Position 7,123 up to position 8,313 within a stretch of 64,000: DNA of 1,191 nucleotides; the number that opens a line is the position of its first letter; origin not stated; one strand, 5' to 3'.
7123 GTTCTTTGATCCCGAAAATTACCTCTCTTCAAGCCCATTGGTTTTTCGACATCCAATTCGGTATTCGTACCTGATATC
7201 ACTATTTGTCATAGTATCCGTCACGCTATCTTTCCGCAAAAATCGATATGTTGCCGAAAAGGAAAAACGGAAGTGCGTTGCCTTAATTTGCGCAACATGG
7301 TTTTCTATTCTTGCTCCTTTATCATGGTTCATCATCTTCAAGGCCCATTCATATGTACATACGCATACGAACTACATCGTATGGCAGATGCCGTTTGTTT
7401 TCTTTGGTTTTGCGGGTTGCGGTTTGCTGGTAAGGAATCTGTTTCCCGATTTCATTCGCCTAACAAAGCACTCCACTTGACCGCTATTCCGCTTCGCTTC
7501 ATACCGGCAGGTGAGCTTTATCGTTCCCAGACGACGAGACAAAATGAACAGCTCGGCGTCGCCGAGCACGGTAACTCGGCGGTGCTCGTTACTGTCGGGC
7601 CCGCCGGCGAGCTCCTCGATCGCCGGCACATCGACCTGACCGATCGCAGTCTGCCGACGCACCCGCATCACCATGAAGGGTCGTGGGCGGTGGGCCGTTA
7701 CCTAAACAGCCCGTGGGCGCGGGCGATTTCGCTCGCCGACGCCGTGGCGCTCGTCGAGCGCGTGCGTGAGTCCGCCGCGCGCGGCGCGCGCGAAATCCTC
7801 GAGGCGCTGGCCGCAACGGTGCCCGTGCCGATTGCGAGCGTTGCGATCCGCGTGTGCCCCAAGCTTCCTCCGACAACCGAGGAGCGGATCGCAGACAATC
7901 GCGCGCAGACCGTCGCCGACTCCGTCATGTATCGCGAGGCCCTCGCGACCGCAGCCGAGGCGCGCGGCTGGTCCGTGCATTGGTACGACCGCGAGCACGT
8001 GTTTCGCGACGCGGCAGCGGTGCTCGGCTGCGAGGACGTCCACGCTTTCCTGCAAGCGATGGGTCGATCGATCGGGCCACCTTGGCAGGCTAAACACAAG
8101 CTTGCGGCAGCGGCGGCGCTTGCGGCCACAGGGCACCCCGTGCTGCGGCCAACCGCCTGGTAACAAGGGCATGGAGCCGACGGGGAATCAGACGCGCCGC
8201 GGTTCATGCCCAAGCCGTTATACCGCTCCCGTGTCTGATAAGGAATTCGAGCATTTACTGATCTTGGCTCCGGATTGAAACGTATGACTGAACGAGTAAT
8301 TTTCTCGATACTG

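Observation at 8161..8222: Stop-codon-overlapping palindrome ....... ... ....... at a sharp GC boundary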

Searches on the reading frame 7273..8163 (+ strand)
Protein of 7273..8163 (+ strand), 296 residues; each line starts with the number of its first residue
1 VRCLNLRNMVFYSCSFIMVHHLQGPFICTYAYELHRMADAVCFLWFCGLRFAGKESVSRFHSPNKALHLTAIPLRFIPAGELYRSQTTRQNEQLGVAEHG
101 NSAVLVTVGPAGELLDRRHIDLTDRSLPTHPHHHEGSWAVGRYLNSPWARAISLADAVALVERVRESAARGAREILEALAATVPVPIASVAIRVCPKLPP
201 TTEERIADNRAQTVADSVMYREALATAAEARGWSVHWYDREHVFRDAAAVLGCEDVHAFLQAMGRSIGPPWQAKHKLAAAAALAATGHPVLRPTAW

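Call 9: search_protein_families(library=pfam, proteins=[window:7273-8163:+], max_evalue=0.01)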
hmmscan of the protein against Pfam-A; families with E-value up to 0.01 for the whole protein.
window:7273-8163:+ (296 aa): 0 families

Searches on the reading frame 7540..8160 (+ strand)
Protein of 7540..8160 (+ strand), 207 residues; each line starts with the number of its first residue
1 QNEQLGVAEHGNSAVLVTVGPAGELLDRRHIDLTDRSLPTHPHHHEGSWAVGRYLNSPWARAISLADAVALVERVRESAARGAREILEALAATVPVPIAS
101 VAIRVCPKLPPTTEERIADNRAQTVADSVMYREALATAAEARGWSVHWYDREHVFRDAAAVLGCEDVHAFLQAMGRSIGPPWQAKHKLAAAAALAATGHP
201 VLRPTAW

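Call 23: find_homologous_proteins(query=window:7540-8160:+)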
Query seq(207 aa) (207 aa): 5296 proteins with E <= 0.001 among 8000 candidates; the best 120 are listed.
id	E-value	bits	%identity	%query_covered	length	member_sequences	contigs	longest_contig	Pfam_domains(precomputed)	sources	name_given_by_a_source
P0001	8.2e-131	452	100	100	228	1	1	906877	-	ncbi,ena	-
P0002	2.0e-115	402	92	98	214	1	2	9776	-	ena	-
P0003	1.1e-113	396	87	100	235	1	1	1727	-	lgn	-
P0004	1.2e-110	386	89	98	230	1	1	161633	-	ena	-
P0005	1.5e-110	386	88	98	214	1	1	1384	-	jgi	jgi:hypothetical protein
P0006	5.8e-110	384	89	98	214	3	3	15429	-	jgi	jgi:hypothetical protein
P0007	4.0e-109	381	87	98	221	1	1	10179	-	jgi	jgi:hypothetical protein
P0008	7.7e-109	380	89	88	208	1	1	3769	-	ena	-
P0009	1.0e-108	380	88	98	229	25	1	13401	-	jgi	jgi:hypothetical protein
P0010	3.4e-108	378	87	98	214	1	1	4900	-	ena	-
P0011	4.5e-108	378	88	98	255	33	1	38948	-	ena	-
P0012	4.7e-108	378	88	97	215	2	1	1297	-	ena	-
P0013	7.7e-108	377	87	98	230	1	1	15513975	-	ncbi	ncbi:hypothetical protein WMF30_48625 [Sorangium sp. So ce134]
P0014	1.8e-107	376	87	97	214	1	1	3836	-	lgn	-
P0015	3.2e-107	375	84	98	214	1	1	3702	-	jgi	jgi:hypothetical protein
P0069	4.0e-103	362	83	98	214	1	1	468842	-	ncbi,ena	-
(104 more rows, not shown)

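Call 24: find_encoding_contigs(protein=P0001, flank=10000, max_places=3)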
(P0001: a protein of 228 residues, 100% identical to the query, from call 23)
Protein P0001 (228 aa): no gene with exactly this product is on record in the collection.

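Call 26: find_encoding_contigs(protein=P0004, flank=6000, max_places=3)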
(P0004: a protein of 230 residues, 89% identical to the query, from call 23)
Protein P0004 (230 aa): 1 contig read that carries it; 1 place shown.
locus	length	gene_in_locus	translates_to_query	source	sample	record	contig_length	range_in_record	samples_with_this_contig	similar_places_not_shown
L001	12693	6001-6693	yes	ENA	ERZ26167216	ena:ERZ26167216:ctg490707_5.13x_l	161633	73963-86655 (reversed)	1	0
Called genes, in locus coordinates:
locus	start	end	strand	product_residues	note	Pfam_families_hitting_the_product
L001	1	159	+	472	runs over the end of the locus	PF00390:malic, PF03949:Malic_M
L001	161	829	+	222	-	PF01048:PNP_UDP_1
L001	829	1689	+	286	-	PF02621:VitK2_biosynth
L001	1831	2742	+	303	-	PF07224:Chlorophyllase (weak), PF01738:DLH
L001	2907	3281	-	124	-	PF04241:DUF423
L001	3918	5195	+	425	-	PF00872:Transposase_mut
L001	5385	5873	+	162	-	PF00583:Acetyltransf_1, PF13508:Acetyltransf_7 (weak)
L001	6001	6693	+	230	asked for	-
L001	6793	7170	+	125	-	-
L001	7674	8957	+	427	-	PF00872:Transposase_mut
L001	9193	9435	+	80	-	PF13384:HTH_23 (faint), PF13518:HTH_28 (weak)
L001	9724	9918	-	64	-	-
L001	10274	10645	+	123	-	PF00589:Phage_integrase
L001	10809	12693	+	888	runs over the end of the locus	PF13620:CarboxypepD_reg, PF13715:CarbopepD_reg_2, PF17210:SdrD_B (weak), PF07715:Plug, PF00593:TonB_dep_Rec_b-barrel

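Call 27: find_encoding_contigs(protein=P0002, flank=6000, max_places=3)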
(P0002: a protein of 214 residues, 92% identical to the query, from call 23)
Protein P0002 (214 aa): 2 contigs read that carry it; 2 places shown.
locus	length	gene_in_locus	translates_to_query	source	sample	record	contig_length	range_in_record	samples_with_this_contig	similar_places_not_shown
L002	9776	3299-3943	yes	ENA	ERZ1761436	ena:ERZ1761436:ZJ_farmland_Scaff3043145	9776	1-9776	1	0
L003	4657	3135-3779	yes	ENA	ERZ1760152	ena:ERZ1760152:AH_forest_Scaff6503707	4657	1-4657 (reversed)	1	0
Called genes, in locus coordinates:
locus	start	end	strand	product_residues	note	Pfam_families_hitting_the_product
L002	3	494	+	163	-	?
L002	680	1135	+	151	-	PF14106:DUF4279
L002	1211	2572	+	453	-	-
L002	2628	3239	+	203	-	-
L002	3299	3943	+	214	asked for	-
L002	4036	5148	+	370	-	-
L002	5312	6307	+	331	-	PF08240:ADH_N, PF13602:ADH_zinc_N_2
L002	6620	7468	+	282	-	PF04228:Zn_peptidase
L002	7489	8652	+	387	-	-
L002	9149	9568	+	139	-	-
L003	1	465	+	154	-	?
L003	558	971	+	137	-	PF14106:DUF4279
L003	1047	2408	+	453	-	-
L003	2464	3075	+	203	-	-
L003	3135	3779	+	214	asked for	-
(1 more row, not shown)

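Call 28: find_encoding_contigs(protein=P0069, flank=6000, max_places=3)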
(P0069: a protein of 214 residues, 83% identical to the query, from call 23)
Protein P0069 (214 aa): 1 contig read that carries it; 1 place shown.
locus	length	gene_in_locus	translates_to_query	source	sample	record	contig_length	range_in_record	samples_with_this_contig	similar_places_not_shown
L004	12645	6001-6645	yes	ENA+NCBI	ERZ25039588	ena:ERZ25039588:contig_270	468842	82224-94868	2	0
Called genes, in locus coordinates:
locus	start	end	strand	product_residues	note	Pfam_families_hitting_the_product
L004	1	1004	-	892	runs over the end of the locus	PF12704:MacB_PCD, PF02687:FtsX, PF12704:MacB_PCD, PF02687:FtsX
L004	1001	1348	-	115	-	PF03551:PadR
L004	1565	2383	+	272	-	PF05433:Rick_17kDa_Anti (weak)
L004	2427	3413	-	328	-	PF23564:EF-hand_FSTL1 (faint), PF10591:SPARC_Ca_bdg (faint), PF13405:EF-hand_6 (faint), PF13499:EF-hand_7 (faint), PF00036:EF-hand_1 (faint), PF13202:EF-hand_5 (faint)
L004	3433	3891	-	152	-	PF12277:DUF3618 (weak)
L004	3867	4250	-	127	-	PF07332:Phage_holin_3_6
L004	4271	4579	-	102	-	-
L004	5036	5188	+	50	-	PF11752:DUF3309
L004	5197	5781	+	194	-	PF06210:DUF1003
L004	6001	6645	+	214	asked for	-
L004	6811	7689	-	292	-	PF07676:PD40 (weak), PF25174:Beta-prop_THOC3 (faint), PF26549:Tricorn_N, PF26550:Tricorn_2nd (faint), PF00930:DPPIV_N (weak), PF07676:PD40, PF26549:Tricorn_N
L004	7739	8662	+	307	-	-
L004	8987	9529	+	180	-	-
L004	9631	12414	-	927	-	PF06165:GH94_b-supersand, PF17167:Glyco_hydro_94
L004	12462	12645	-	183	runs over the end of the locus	-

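Call 36: find_related_loci(query=P0001, collection=genome_contigs, flank=4000)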
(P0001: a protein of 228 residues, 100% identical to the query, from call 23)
Query P0001 (228 aa) in genome_contigs; peptide patterns used: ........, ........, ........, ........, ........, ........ (x = any residue, [..] = any of these).
388 stretches matched a pattern; 263 encode a relative of the query (tblastn E <= 1e-3); the best 80 are kept; 80 distinct loci.
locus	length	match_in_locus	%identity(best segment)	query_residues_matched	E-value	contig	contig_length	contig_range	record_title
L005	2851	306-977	81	3-227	5e-113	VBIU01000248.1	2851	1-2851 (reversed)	MAG: Chloroflexi bacterium isolate CF_138 14_1009_16_40cm_scaffold_240988, whole genome shotgun sequence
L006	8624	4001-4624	85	20-227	2e-107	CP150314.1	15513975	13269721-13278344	Sorangium sp. So ce134 chromosome, complete genome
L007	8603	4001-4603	89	20-220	4e-107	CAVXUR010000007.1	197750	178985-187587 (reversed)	MAG: uncultured Acidobacteriota bacterium isolate MFD05747.bin.3.242 genome assembly, contig: contig_24051, whole genome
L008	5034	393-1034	85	13-227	7e-107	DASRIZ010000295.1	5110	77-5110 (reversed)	MAG TPA_asm: Blastocatellia bacterium isolate SMAG_U10123 k141_2368511, whole genome shotgun sequence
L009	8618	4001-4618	86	20-226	4e-106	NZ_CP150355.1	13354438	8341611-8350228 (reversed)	Sorangium sp. So ce1000 chromosome, complete genome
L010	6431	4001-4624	85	20-227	1e-105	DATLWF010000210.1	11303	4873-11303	MAG TPA_asm: Blastocatellia bacterium isolate SMAG_U13211 k141_512141, whole genome shotgun sequence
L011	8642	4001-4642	82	13-227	2e-105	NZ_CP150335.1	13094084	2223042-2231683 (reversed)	Sorangium sp. So ce375 chromosome, complete genome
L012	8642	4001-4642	82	13-227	3e-104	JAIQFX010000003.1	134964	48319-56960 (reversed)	MAG: Terriglobia bacterium isolate SRVP_36 SRVP18_hole-7m-from-trench_1_20cm_scaffold_47, whole genome shotgun sequence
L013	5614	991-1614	83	16-224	4e-103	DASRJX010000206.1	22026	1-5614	MAG TPA_asm: Candidatus Cryosericum sp. isolate SMAG_U10147 k141_2154770, whole genome shotgun sequence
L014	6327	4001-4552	86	26-209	8e-103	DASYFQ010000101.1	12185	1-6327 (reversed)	MAG TPA_asm: Steroidobacteraceae bacterium isolate SMAG_U5019 k141_2496988, whole genome shotgun sequence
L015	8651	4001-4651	81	9-225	2e-102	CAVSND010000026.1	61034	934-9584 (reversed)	MAG: uncultured Acidobacteriota bacterium isolate MFD03975.bin.1.62 genome assembly, contig: contig_8137, whole genome s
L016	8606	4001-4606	84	20-221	2e-102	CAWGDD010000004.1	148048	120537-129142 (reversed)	MAG: uncultured Acidobacteriota bacterium isolate MFD02242.bin.3.262 genome assembly, contig: contig_1814, whole genome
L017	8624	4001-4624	84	20-227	1e-101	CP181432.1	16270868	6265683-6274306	Sorangium sp. So ce1128 chromosome, complete genome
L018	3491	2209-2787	88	26-219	3e-102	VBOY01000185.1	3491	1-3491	MAG: Candidatus Eisenbacteria bacterium isolate WS_8 14_1009_16_40cm_scaffold_266461, whole genome shotgun sequence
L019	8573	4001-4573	80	18-208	2e-100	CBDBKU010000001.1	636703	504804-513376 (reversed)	MAG: Bryobacterales bacterium isolate 267e02d7-54cb-4b2f-bffd-17b5cb575b83 genome assembly, contig: contig_1, whole geno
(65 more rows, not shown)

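Call 42: find_related_loci(query=P0002, collection=metagenome_contigs, flank=2500)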
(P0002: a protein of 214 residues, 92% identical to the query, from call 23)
Query P0002 (214 aa) in metagenome_contigs; peptide patterns used: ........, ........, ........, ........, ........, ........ (x = any residue, [..] = any of these).
600 stretches matched a pattern (row limit reached: there are more); 337 encode a relative of the query (tblastn E <= 1e-3); the best 80 are kept; 80 distinct loci.
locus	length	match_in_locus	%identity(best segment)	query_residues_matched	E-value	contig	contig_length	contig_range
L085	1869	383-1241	90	1-210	3e-124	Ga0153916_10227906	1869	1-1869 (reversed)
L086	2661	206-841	87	3-214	2e-118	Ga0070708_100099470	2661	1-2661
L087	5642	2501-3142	86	1-214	1e-112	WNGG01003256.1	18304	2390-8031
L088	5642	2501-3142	86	1-214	1e-112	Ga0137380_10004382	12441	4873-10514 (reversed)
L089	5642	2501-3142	86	1-214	1e-112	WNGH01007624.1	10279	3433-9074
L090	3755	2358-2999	85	1-214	1e-111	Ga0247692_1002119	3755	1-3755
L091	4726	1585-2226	83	1-214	7e-110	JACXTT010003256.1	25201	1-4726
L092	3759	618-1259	86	1-214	6e-110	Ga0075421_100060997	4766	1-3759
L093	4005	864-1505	85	1-214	1e-109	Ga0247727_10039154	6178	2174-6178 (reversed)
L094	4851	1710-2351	84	1-214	1e-108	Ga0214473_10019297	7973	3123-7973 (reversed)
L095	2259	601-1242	85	1-214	2e-113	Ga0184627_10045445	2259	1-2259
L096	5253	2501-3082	86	1-194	6e-108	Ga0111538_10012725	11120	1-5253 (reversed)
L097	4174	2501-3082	86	1-194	5e-108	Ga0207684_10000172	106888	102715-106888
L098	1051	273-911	85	1-214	3e-117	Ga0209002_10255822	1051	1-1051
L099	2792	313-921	87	12-214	3e-110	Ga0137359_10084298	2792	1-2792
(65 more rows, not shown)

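Call 56: list_cluster_members(proteins=[P0001])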
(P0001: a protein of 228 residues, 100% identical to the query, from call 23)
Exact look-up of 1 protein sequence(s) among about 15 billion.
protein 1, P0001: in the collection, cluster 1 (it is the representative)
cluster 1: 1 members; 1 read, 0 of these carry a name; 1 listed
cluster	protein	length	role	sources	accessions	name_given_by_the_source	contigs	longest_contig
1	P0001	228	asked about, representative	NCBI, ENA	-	-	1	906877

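Call 61: search_protein_families(library=pfam, proteins=[window:7540-8160:+], max_evalue=1)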
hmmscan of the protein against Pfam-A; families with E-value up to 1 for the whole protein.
seq(207 aa): 1 family
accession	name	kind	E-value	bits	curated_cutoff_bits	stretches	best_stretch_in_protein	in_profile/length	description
PF08844.15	DUF1815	-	0.15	12.6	25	1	116-168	3-55/101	Domain of unknown function (DUF1815)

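Call 62: search_protein_families(library=ncbifam, proteins=[window:7540-8160:+], max_evalue=1)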
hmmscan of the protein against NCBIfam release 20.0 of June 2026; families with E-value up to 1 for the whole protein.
seq(207 aa): 1 family
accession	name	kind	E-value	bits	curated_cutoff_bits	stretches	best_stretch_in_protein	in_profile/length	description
NF006447.0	PRK08769.1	equivalog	0.022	13.8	348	1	60-153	122-213/319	DNA polymerase III subunit delta'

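Call 76: search_solved_structures(query=P0002, max_evalue=1)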
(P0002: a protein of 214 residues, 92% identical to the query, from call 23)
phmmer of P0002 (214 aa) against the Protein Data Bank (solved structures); distinct sequences matched with E-value up to 1: 2.
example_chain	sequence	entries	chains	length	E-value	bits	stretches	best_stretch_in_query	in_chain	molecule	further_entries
3ksk_A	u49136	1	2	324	0.0099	19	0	31-82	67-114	Type-2 restriction enzyme PvuII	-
3v2h_A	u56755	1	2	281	0.16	15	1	57-129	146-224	D-beta-hydroxybutyrate dehydrogenase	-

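Call 84: search_protein_representatives(protein=P0002)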
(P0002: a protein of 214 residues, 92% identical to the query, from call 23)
Query: 214 residues. Proteins with E-value up to 0.001 (for the whole library): 744; up to 1e-10: 315; up to 1e-30: 68. The best 150 are listed.
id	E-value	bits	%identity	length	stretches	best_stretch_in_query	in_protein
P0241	3.6e-94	330.7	75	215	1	3-210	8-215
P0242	1.9e-85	302.2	70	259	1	3-212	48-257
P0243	6.6e-74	264.6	78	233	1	3-168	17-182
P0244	8.8e-67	241.3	59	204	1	5-204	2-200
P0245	6.8e-65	235.1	84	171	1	7-141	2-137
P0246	6.2e-63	228.7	80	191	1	5-148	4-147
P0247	4.6e-59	216.1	80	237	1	37-164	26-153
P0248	1.0e-56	208.4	72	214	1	71-212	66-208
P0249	1.3e-56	208.1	70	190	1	54-206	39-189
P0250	2.6e-55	203.8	56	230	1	8-209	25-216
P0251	5.3e-54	199.5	84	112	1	105-214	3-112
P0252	7.7e-54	199.0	71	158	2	105-205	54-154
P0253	4.0e-53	196.7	73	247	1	3-139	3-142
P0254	8.1e-53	195.7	78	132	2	145-213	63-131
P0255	1.6e-51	191.5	78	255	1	7-145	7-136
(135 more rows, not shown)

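Call 94: predict_structure(alignment_id=A6)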
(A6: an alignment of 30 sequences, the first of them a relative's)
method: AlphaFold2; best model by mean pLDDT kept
length: 214 residues; sequences in the alignment: 30
mean_pLDDT: 85.3   pTM: 0.83
mean pLDDT of the five models: 85.3, 75.5, 71.7, 63.1, 60.8
residues with pLDDT >= 90: 113; 70-90: 74; 50-70: 13; < 50: 14
segments of 3 or more residues with pLDDT < 50: 1-6, 207-214
pLDDT, mean of each block of 10 residues (from residue 1): 57 91 89 92 91 88 82 95 98 97 95 92 91 93 98 91 84 76 58 86 65 40
secondary structure, 60 per line:
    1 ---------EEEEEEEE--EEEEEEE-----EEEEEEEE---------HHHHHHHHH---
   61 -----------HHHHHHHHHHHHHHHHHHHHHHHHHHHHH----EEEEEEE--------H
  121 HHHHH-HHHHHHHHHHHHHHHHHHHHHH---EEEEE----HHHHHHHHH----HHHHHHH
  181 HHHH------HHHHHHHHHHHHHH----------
elements in order: E10-17 E20-26 E32-39 H49-57 H72-100 E105-111 H120-125 H127-148 E152-156 H161-169 H174-184 H191-204

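Call 96: fold_search(model_id=the predicted structure, library=pdb)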
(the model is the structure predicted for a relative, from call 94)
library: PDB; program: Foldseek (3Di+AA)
matches with E <= 10: 1136; with E <= 0.001: 10
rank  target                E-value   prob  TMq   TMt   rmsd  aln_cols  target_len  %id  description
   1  4ld0_B                2.7e-05  1.00  0.48  0.63   5.9       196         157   14  T. thermophilus RuvC in complex with Holliday junction substrate (released 2013-09-04)
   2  4ep4_A                2.3e-04  1.00  0.48  0.59   5.4       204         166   14  Thermus thermophilus RuvC structure (released 2012-11-14)
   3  6lw3_A                3.1e-04  1.00  0.47  0.63   5.0       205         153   15  Crystal structure of RuvC from Pseudomonas aeruginosa (released 2020-02-26)
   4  7xhj_A                3.1e-04  1.00  0.46  0.61   6.1       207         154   13  Crystal structure of RuvC from Deinococcus radiodurans (released 2022-07-06)
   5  4ld0_A                3.2e-04  1.00  0.43  0.56   6.5       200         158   12  T. thermophilus RuvC in complex with Holliday junction substrate (released 2013-09-04)
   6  7w8d_A                5.2e-04  1.00  0.50  0.66   4.5       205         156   12  The structure of Deinococcus radiodurans RuvC (released 2022-08-17)
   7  4ep5                  5.8e-04  1.00  0.43  0.56   5.8       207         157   12  Thermus thermophilus RuvC structure (released 2012-11-14)
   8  8i3q_A                5.8e-04  1.00  0.49  0.22   8.8       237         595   14  Cryo-EM structure of Cas12g-sgRNA binary complex (released 2023-09-06)
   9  6s16_A                7.3e-04  1.00  0.47  0.61   5.5       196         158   15  T. thermophilus RuvC in complex with Holliday junction substrate (released 2019-09-25)
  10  7w8d_B                8.7e-04  1.00  0.48  0.67   4.9       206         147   13  The structure of Deinococcus radiodurans RuvC (released 2022-08-17)
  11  1hjr_A                1.7e-03  1.00  0.46  0.59   5.9       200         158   14  ATOMIC STRUCTURE OF THE RUVC RESOLVASE: A HOLLIDAY JUNCTION-SPECIFIC ENDONUCLEASE FROM E. COLI (released 1995-02-07)
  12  8ip8_bl               2.0e-03  0.90  0.27  0.16  11.8       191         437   12  Wheat 80S ribosome stalled on AUG-Stop boron dependently (released 2024-02-21)
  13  7xhj_B                2.2e-03  1.00  0.48  0.65   5.8       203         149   12  Crystal structure of RuvC from Deinococcus radiodurans (released 2022-07-06)
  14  3bzk                  2.3e-03  0.87  0.27  0.10  13.3       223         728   14  Crystal Structure of the Tex protein from Pseudomonas aeruginosa, crystal form 2 (released 2008-04-08)
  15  2hst_MODEL_1_A        2.6e-03  0.94  0.29  0.40   8.5       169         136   14  Solution structure of the middle domain of human eukaryotic translation termination factor eRF1 (released 2007-06-26)
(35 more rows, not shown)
